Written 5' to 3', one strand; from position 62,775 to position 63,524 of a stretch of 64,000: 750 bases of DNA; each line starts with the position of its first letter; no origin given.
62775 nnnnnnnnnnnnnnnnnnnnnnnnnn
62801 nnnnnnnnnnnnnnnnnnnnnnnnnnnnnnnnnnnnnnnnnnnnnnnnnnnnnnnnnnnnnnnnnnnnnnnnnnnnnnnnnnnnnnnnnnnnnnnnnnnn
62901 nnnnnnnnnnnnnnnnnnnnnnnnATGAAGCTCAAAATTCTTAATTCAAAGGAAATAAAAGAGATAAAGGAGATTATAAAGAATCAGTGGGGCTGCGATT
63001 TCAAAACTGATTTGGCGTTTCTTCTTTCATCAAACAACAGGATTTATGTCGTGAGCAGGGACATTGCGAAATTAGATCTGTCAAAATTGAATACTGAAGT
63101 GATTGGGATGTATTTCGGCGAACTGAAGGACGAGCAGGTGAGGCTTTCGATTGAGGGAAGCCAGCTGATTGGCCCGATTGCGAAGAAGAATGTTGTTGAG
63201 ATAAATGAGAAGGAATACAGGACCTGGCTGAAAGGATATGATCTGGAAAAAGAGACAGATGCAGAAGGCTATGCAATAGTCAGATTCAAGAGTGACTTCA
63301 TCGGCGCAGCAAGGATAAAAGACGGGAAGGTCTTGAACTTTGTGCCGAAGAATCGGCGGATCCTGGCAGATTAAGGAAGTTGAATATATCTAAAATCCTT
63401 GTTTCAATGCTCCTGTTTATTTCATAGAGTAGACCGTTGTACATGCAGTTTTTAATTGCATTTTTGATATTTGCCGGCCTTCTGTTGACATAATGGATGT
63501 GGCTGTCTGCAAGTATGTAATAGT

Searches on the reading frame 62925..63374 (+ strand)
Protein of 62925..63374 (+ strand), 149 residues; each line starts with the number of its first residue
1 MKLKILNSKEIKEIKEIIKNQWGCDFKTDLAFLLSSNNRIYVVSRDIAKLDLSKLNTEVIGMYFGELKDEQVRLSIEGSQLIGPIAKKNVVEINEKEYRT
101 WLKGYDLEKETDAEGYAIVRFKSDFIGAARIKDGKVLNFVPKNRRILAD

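Call 103: search_protein_families(library=pfam, proteins=[window:62925-63374:+], max_evalue=0.0001)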
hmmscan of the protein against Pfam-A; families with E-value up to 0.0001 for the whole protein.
window:62925-63374:+ (149 aa): 1 family
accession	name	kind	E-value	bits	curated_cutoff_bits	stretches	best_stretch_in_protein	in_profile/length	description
PF13636.12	Methyltranf_PUA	-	5.4e-08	33.2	27.6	1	99-146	2-49/49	RNA-binding PUA-like domain of methyltransferase RsmF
